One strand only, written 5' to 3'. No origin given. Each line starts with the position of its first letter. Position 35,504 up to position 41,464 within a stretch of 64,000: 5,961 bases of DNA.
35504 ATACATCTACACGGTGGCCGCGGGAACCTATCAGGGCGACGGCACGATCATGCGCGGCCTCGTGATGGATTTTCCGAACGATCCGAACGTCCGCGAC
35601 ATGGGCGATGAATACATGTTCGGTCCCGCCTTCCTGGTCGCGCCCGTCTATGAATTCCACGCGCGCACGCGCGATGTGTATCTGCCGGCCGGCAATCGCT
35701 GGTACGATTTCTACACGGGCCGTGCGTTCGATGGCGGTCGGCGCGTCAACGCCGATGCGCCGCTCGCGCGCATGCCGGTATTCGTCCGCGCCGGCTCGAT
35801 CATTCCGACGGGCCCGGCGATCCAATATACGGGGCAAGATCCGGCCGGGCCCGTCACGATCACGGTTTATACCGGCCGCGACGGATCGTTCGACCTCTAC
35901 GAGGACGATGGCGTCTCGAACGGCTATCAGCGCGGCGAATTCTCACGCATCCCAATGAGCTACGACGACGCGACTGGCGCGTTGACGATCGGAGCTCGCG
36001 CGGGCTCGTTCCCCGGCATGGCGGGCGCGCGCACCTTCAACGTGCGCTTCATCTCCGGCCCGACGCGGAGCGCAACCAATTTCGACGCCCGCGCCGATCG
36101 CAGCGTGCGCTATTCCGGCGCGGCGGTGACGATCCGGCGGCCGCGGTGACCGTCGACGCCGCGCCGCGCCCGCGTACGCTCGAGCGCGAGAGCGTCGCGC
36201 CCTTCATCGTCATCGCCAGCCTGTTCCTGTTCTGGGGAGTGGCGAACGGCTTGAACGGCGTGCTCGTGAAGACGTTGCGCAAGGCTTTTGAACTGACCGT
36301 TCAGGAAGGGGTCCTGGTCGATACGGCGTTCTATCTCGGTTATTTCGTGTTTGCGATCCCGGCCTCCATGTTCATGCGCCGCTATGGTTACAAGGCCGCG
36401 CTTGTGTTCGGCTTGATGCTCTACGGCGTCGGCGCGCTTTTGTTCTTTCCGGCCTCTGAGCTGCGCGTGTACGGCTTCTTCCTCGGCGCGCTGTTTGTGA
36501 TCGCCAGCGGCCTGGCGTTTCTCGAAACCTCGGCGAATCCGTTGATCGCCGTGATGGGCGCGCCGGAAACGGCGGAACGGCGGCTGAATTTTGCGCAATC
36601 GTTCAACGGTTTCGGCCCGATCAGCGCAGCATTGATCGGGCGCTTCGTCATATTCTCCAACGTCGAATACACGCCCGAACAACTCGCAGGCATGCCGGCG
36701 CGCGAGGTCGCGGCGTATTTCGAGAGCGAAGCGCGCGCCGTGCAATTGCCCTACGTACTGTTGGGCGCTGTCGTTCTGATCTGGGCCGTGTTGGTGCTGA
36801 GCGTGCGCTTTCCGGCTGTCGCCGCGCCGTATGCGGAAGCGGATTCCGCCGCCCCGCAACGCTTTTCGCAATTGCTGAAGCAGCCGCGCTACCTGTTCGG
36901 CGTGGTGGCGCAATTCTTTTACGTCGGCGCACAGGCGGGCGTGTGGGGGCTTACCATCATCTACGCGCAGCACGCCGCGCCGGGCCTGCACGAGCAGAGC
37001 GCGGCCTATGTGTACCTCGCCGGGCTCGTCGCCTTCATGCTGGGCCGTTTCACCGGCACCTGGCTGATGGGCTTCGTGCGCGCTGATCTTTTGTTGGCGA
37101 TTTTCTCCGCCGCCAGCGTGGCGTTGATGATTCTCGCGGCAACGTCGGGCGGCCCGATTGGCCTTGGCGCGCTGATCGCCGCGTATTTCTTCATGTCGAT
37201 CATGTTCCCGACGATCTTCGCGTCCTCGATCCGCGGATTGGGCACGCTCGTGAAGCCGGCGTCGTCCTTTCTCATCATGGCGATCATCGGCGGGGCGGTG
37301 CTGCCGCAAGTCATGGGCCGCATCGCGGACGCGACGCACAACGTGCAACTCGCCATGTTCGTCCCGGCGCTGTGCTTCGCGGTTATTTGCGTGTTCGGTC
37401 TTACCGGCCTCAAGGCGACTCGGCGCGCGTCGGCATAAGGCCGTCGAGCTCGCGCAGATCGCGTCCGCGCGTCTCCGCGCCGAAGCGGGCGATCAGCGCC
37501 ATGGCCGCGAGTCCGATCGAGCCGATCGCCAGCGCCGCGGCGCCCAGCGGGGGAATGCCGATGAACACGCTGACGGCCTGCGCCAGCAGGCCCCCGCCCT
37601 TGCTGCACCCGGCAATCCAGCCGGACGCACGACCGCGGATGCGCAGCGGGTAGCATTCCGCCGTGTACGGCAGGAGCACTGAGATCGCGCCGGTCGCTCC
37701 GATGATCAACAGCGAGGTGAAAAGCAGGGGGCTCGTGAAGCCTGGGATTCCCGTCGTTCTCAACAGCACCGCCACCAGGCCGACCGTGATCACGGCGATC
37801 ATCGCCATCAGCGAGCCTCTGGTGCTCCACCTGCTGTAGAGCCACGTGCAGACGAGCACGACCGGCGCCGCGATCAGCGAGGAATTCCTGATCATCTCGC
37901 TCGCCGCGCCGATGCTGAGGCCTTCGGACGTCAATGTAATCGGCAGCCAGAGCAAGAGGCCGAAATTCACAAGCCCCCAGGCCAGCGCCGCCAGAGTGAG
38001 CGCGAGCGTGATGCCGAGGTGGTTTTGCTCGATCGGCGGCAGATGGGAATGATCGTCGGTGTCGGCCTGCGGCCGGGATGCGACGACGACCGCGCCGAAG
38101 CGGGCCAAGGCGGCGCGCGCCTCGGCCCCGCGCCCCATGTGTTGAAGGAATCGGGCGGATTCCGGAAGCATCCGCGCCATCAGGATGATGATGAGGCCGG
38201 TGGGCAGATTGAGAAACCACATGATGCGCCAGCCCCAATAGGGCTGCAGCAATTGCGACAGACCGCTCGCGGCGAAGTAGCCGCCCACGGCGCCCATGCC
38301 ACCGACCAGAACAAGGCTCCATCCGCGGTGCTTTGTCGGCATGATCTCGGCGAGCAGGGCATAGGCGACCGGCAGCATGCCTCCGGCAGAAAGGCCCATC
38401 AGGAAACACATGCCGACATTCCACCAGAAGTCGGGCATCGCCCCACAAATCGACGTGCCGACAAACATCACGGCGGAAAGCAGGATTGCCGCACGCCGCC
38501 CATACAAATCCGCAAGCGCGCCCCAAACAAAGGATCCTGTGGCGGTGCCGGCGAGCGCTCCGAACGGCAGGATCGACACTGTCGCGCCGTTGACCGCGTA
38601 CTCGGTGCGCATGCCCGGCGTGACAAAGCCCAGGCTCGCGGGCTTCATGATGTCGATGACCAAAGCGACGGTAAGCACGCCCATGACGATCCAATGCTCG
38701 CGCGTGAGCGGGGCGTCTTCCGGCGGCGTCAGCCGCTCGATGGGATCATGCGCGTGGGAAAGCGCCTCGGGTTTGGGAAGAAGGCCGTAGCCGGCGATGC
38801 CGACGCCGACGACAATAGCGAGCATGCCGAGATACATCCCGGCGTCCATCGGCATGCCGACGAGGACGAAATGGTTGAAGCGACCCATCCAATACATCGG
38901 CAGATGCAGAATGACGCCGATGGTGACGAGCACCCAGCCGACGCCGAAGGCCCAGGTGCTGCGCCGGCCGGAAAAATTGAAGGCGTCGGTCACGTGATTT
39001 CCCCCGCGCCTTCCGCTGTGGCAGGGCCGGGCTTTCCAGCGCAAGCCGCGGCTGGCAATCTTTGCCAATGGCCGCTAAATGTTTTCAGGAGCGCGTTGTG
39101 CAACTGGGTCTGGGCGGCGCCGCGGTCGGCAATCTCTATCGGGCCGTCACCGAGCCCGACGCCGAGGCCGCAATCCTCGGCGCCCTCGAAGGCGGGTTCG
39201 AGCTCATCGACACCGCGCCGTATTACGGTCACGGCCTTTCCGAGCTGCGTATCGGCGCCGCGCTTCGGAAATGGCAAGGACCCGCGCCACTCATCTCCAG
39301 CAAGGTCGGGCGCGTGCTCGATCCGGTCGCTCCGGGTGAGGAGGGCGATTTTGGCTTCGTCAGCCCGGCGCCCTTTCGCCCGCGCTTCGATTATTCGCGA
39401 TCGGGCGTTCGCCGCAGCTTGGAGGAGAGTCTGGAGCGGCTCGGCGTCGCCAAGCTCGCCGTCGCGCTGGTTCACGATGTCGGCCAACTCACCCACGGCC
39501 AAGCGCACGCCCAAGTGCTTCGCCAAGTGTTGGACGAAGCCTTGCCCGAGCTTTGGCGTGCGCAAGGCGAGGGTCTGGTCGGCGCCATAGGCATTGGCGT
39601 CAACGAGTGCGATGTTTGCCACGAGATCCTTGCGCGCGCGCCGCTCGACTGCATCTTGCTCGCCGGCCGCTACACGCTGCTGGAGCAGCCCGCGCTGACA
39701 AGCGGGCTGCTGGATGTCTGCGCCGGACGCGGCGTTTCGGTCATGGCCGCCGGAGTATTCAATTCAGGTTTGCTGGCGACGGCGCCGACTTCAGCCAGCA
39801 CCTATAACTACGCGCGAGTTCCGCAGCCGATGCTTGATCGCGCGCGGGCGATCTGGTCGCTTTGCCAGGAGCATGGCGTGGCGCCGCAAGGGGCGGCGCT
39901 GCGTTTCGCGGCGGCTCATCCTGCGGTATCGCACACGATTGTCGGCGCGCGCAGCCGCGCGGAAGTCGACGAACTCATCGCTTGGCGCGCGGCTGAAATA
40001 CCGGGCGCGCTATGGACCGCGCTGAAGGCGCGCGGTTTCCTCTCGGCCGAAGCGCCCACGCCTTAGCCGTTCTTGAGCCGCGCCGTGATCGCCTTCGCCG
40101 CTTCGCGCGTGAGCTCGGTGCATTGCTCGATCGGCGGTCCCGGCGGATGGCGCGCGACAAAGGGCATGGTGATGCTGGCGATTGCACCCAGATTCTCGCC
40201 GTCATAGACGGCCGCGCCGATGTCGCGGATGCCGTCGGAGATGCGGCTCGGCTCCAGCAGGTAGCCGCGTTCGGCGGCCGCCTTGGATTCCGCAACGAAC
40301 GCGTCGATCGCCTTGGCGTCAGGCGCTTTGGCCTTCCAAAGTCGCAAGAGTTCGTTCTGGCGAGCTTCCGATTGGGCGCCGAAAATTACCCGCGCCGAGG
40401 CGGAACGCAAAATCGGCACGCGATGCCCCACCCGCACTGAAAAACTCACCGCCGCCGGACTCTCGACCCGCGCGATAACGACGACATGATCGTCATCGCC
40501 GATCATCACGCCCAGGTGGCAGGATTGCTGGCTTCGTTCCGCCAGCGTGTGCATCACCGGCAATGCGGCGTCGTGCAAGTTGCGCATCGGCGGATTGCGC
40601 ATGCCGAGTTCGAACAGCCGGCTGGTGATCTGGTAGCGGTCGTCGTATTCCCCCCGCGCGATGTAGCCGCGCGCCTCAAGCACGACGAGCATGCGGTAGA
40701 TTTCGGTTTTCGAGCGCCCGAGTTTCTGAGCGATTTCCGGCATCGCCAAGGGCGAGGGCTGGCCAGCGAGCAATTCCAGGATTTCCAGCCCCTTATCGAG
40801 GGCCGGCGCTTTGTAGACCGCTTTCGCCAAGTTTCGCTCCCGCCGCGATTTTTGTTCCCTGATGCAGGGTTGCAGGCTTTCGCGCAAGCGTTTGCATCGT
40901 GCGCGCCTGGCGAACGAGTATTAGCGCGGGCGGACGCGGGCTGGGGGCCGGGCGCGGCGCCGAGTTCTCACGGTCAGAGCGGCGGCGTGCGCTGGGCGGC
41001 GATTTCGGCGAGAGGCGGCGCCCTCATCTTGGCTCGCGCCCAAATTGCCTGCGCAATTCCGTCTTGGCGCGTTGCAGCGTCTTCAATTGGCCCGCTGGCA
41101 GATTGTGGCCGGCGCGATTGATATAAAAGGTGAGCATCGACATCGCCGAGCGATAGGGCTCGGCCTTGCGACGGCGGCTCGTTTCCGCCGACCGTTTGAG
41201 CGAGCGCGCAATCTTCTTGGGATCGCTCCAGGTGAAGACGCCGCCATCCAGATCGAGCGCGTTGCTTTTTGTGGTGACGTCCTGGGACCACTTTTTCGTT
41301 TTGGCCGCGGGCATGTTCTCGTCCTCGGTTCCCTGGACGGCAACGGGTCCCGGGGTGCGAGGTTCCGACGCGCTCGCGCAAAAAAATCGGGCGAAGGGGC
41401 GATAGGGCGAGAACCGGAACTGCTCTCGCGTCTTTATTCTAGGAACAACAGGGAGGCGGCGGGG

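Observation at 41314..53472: Polysaccharide biosynthesis locus wired to the general stress sigma factor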

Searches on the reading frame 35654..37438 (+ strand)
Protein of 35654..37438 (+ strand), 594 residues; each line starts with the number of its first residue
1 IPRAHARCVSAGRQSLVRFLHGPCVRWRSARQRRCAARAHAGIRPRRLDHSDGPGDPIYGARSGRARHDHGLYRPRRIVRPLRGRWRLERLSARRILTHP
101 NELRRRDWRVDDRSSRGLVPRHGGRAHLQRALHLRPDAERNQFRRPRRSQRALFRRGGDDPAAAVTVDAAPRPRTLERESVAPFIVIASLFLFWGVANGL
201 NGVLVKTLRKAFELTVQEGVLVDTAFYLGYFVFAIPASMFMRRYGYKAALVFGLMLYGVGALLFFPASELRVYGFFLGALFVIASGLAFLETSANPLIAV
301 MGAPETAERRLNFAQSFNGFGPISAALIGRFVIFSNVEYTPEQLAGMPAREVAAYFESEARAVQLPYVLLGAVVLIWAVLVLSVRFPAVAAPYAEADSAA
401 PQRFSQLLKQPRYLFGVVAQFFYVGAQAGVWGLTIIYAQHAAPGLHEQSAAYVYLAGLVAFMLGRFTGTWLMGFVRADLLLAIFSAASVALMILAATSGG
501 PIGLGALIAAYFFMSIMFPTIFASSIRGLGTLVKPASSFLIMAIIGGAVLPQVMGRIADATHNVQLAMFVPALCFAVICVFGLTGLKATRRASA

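Call 11: search_protein_families(library=pfam, proteins=[window:35654-37438:+])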
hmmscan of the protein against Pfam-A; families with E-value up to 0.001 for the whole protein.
window:35654-37438:+ (594 aa): 1 family
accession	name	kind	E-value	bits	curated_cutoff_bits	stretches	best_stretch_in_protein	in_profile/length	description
PF07690.21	MFS_1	-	2.6e-17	63.2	33.4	1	189-524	4-318/347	Major Facilitator Superfamily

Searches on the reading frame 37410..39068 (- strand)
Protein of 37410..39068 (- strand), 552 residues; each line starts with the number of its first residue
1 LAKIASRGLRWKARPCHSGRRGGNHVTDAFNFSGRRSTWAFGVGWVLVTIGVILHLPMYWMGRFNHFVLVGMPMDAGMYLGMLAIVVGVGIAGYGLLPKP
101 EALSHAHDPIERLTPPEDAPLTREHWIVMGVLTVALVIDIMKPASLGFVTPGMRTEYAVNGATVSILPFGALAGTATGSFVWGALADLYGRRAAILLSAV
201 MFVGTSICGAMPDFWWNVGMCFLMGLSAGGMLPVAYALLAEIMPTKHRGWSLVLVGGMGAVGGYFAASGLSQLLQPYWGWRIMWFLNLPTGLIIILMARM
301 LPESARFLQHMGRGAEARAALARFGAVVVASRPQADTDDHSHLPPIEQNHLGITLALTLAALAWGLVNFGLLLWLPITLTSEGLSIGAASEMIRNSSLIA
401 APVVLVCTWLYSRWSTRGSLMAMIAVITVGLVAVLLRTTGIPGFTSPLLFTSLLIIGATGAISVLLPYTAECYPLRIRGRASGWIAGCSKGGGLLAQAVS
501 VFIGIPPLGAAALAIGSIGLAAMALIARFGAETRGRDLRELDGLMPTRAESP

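Call 11: search_protein_families(library=pfam, proteins=[window:37410-39068:-])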
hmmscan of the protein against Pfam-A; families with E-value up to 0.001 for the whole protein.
window:37410-39068:- (552 aa): 2 families
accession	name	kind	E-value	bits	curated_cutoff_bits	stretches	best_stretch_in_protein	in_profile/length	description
PF07690.21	MFS_1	-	4.2e-28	98.7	33.4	1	144-496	13-346/347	Major Facilitator Superfamily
PF00083.30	Sugar_tr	-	1.3e-21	77.5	22.3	1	161-324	49-214/452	Sugar (and other) transporter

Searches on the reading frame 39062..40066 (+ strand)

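Call 11: search_protein_families(library=pfam, proteins=[window:39062-40066:+])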
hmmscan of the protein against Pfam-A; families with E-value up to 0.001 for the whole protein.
window:39062-40066:+ (334 aa): 1 family
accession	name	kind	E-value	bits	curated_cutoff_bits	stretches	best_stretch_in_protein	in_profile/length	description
PF00248.27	Aldo_ket_red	-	5.5e-40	137.7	24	1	15-313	2-278/291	Aldo/keto reductase family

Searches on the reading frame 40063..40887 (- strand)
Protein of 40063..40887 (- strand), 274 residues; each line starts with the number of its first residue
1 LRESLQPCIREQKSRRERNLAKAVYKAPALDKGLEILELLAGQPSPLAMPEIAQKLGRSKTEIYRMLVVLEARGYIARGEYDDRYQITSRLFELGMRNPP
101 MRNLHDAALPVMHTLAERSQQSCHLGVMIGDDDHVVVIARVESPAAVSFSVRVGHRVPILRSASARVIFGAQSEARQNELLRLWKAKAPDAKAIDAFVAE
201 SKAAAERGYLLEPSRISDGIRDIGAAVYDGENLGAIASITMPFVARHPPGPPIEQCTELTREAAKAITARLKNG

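Call 10: search_protein_families(library=pfam, proteins=[window:40063-40887:-])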
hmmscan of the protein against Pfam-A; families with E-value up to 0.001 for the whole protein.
window:40063-40887:- (274 aa): 6 families
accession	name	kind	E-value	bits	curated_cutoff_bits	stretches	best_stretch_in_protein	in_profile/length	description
PF01614.24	IclR_C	-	9e-17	61.6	24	1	103-267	8-172/174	Bacterial transcriptional regulator IclR C-terminal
PF09339.16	HTH_IclR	-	3.5e-14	52.7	22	1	29-78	1-50/52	IclR helix-turn-helix domain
PF12802.13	MarR_2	-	1.5e-05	25.5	27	1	36-80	10-55/61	MarR family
PF25213.1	HVO_A0261_N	-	0.00011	22.5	35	0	35-89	15-65/86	HVO_A0261 N-terminal domain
PF01978.25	TrmB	-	0.00038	20.7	25.6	1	45-79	21-55/68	Sugar-specific transcriptional regulator TrmB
PF25212.1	HVO_A0114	-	0.00046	20.4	27.6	0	32-80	23-70/84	HVO_A0114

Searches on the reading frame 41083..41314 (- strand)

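Call 10: search_protein_families(library=pfam, proteins=[window:41083-41314:-])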
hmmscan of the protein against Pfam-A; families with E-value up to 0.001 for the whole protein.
window:41083-41314:- (77 aa): 1 family
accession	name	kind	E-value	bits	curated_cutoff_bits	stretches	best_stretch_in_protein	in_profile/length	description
PF11373.13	DUF3175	-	3.9e-35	120.4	27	1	8-75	1-68/86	Protein of unknown function (DUF3175)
